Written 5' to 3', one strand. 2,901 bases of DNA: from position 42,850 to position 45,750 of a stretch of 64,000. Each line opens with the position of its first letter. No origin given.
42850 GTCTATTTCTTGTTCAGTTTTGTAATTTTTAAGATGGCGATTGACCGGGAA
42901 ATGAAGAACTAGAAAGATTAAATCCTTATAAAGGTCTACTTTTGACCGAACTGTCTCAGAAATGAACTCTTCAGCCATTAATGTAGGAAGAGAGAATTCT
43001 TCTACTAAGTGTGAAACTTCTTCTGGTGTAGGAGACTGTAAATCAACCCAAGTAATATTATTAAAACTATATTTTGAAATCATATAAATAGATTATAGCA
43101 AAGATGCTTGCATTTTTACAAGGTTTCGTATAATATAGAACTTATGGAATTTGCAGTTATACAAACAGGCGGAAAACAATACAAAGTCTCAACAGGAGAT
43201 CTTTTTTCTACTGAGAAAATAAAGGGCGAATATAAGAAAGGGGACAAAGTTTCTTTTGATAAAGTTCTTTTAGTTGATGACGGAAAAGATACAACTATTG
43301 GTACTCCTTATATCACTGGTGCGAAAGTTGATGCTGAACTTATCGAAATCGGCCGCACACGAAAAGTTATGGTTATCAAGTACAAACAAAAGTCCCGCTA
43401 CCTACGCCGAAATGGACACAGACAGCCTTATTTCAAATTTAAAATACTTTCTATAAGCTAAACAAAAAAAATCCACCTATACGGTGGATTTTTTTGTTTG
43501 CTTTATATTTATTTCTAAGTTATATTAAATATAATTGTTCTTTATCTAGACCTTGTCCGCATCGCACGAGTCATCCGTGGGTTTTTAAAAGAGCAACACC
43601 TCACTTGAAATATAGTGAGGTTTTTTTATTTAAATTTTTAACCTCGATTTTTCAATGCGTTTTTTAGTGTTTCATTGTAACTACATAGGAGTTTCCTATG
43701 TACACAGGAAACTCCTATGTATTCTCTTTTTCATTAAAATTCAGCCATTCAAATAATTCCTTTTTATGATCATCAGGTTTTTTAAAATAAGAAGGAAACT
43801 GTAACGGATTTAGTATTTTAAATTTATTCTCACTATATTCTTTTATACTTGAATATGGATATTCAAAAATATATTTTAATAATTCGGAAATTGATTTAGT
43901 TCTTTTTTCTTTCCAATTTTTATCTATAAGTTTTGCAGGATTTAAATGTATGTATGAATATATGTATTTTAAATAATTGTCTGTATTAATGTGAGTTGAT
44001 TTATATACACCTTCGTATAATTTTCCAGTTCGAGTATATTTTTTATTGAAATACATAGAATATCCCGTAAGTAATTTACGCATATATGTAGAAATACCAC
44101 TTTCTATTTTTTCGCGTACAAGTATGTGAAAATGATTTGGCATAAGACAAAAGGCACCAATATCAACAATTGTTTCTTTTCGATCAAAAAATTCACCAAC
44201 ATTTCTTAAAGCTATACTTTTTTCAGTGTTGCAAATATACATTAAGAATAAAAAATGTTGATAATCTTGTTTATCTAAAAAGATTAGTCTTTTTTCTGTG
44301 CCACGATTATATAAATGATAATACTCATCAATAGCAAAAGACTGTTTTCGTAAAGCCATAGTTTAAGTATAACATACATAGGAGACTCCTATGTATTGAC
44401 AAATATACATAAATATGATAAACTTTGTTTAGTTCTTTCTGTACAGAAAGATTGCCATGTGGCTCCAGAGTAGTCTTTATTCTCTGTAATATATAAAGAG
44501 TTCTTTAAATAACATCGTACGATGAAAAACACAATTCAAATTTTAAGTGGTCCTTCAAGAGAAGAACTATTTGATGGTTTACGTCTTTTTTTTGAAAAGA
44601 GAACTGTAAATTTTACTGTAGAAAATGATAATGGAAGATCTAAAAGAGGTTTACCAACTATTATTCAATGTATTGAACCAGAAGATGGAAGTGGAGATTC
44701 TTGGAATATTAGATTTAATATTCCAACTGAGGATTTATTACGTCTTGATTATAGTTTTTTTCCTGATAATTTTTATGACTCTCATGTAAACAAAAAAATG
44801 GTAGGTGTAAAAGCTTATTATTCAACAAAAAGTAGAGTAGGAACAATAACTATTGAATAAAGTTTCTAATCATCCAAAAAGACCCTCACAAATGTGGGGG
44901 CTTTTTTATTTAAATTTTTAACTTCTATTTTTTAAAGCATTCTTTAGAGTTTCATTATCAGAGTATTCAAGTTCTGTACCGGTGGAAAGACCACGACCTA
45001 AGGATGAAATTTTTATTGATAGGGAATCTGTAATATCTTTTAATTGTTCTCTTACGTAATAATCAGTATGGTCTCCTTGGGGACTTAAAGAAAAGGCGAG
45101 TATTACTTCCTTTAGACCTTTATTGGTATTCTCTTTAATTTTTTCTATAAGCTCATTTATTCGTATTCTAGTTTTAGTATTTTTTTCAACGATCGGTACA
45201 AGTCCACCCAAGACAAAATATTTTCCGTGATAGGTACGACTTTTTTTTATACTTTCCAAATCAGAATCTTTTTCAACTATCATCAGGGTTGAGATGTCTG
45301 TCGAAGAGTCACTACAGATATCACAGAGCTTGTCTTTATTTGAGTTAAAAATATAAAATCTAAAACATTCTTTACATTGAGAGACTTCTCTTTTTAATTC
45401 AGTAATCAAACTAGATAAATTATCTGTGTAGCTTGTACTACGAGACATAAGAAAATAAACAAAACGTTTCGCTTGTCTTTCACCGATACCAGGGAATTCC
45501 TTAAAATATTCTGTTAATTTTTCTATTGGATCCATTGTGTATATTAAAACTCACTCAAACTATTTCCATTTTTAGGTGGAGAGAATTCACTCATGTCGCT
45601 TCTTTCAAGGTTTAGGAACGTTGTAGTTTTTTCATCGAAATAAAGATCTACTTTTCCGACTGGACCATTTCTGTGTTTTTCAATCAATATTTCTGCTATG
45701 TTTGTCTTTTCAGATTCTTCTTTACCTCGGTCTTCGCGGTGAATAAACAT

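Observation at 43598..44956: A 1.28-kb insertion (IS200-like tnpA plus cargo ORF) bracketed by a ~76-bp duplication of the recR 3' end and terminator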

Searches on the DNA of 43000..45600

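Call 24: search_rna_families(source=window, start=43000, end=45600, threshold=evalue, max_evalue=5)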
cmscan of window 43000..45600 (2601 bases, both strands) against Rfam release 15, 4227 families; matches with E-value up to 5: 13.
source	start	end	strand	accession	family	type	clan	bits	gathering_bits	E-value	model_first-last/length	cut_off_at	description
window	43434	43497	+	RF01859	Phe_leader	Cis-reg; leader;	-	26.3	55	0.16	1-125/125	no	Phenylalanine leader peptide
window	44835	44907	+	RF00512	Leu_leader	Cis-reg; leader;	-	24.6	50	0.036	1-148/148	no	Leucine operon leader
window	43402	43498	+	RF01416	NrrF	Gene; antisense;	-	24.3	60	0.055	1-160/160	no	NrrF RNA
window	43682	43721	+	RF00910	mir-873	Gene; miRNA;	-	23.1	95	0.057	16-60/77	no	mir-873 microRNA precursor family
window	43465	43527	-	RF02083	OrzO-P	Gene; antitoxin;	-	22.2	60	1.6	1-76/76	no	OrzO-P RNA antitoxin family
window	43446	43498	+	RF00506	Thr_leader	Cis-reg; leader;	-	21.5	55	0.54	1-118/118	no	Threonine operon leader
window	44840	44905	+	RF02589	Spy779816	Gene; sRNA;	-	21.2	67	2.7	1-88/88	no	S. pyogenes small RNA 779816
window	43462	43612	-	RF01859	Phe_leader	Cis-reg; leader;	-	21.1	55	2.3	1-125/125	no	Phenylalanine leader peptide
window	44876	44976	-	RF00512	Leu_leader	Cis-reg; leader;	-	19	50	1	1-148/148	no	Leucine operon leader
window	43649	43681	-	RF01319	CRISPR-DR6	Gene; CRISPR;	-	18.6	39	1.9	1-30/30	no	CRISPR RNA direct repeat element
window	43579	43712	+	RF01828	SprD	Gene; sRNA;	-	17.8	100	1.2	1-142/142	no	Small pathogenicity island RNA D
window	43677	43726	+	RF04202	MIR5380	Gene; miRNA;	-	17.8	150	4.8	1-137/137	no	MIR5380 microRNA precursor family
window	43465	43511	-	RF01388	isrD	Gene; sRNA;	-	17.7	37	3.1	1-51/51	no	isrD Hfq binding RNA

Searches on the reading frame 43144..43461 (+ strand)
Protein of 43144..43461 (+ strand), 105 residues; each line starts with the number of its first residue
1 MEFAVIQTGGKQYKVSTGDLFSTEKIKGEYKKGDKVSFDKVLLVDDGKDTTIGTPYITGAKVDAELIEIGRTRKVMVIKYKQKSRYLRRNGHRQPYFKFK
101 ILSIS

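Call 5: search_protein_families(library=pfam, proteins=[window:43144-43461:+], max_evalue=0.01)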
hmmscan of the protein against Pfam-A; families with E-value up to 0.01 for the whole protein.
window:43144-43461:+ (105 aa): 1 family
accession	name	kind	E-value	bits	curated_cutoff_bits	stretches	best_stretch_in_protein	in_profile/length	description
PF00829.26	Ribosomal_L21p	-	8.9e-34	116.1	27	1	3-104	2-99/99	Ribosomal prokaryotic L21 protein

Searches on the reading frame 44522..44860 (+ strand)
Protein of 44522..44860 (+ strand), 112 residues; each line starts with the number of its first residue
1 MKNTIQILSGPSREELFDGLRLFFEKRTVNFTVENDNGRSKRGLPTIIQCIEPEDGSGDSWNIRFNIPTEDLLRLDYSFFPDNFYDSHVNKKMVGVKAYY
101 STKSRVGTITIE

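Call 5: search_protein_families(library=pfam, proteins=[window:44522-44860:+], max_evalue=0.01)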
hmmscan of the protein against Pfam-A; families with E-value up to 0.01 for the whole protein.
window:44522-44860:+ (112 aa): 0 families

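Call 18: search_protein_families(library=ncbifam, proteins=[window:44522-44860:+], max_evalue=0.1)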
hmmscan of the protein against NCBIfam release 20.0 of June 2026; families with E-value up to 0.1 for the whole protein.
window:44522-44860:+ (112 aa): 0 families

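Call 20: find_homologous_proteins(query=window:44522-44860:+, max_evalue=0.001)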
Query window:44522-44860:+ (112 aa): 42 proteins with E <= 0.001 among 44 candidates.
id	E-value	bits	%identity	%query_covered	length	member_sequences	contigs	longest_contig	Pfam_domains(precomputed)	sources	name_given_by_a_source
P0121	9.9e-70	249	100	100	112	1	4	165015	-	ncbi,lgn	ncbi:MAG: hypothetical protein WAV23_02695 [Minisyncoccia bacterium]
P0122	2.3e-25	106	59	97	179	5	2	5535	-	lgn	-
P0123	6.3e-25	105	54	100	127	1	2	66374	-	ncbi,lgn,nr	ncbi:MAG: hypothetical protein NTX85_02280 [Candidatus Nomurabacteria bacterium]|nr:hypothetical pro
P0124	5.6e-24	102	57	100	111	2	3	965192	-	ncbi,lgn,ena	ncbi:MAG: hypothetical protein WCK37_01080 [Candidatus Falkowbacteria bacterium]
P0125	1.6e-23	100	51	99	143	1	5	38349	-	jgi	jgi:hypothetical protein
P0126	4.4e-23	99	50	99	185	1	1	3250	-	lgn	-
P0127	5.1e-23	99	50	99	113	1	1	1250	-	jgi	jgi:hypothetical protein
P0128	3.9e-22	96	53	100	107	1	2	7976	-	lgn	-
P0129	1.2e-21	94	52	100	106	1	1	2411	-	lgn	-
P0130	1.6e-21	94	53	100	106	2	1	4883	-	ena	-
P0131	3.0e-21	93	50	100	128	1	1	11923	-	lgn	-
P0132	3.4e-21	93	39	100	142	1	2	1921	-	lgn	-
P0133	4.5e-21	92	43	100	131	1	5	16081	-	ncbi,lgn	-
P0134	5.9e-21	92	51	100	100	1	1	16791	-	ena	-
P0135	1.2e-20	91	43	97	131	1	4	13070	-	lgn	-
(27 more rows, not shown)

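Call 67: find_encoding_contigs(protein=P0123, flank=2500, max_places=2)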
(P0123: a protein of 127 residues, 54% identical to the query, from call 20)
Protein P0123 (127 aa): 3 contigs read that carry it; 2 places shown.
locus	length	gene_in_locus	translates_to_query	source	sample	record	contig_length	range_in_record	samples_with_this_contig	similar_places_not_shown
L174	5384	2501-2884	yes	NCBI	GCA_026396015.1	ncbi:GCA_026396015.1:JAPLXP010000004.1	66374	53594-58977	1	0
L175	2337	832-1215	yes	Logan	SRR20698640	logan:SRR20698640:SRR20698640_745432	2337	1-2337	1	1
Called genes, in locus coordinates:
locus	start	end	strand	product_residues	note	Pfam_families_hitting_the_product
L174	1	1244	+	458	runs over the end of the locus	PF01566:Nramp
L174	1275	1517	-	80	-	PF09997:DUF2238 (weak)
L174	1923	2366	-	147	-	-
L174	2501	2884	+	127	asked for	-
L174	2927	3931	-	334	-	PF01820:Dala_Dala_lig_N, PF02655:ATP-grasp_3, PF07478:Dala_Dala_lig_C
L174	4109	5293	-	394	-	-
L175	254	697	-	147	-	-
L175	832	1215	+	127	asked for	-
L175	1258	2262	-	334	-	PF01820:Dala_Dala_lig_N, PF02655:ATP-grasp_3, PF07478:Dala_Dala_lig_C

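Call 68: find_encoding_contigs(protein=P0124, flank=2500, max_places=2)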
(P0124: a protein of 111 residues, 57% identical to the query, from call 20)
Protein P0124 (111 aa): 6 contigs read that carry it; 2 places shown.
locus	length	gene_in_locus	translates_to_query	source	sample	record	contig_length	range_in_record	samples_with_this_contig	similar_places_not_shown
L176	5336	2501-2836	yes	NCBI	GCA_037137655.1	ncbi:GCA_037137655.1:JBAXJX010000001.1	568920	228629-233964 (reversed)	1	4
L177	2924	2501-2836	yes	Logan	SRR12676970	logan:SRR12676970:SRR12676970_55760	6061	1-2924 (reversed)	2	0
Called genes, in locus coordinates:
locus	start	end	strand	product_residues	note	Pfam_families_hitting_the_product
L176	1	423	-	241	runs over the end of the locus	PF00483:NTP_transferase, PF12804:NTP_transf_3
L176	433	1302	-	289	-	PF01370:Epimerase, PF04321:RmlD_sub_bind, PF16363:GDP_Man_Dehyd, PF02719:Polysacc_synt_2 (weak)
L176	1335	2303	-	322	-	PF01073:3Beta_HSD, PF01370:Epimerase, PF02719:Polysacc_synt_2, PF04321:RmlD_sub_bind, PF07993:NAD_binding_4, PF13460:NAD_binding_10, PF16363:GDP_Man_Dehyd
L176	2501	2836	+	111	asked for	-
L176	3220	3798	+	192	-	-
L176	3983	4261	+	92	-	PF01197:Ribosomal_L31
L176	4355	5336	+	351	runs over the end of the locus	PF03462:PCRF, PF00472:RF-1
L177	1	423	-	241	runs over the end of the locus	PF00483:NTP_transferase, PF12804:NTP_transf_3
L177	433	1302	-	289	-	PF01370:Epimerase, PF04321:RmlD_sub_bind, PF16363:GDP_Man_Dehyd, PF02719:Polysacc_synt_2 (weak)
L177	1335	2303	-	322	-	PF01073:3Beta_HSD, PF01370:Epimerase, PF02719:Polysacc_synt_2, PF04321:RmlD_sub_bind, PF07993:NAD_binding_4, PF13460:NAD_binding_10, PF16363:GDP_Man_Dehyd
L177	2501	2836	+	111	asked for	-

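Call 93: search_protein_families(library=phrogs, proteins=[window:44522-44860:+], max_evalue=0.01)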
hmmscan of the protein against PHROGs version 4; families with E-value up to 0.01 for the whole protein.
window:44522-44860:+ (112 aa): 0 families

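Call 94: search_protein_families(library=padloc, proteins=[window:44522-44860:+], max_evalue=0.01)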
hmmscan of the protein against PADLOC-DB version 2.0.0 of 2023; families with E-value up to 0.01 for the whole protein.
window:44522-44860:+ (112 aa): 0 families
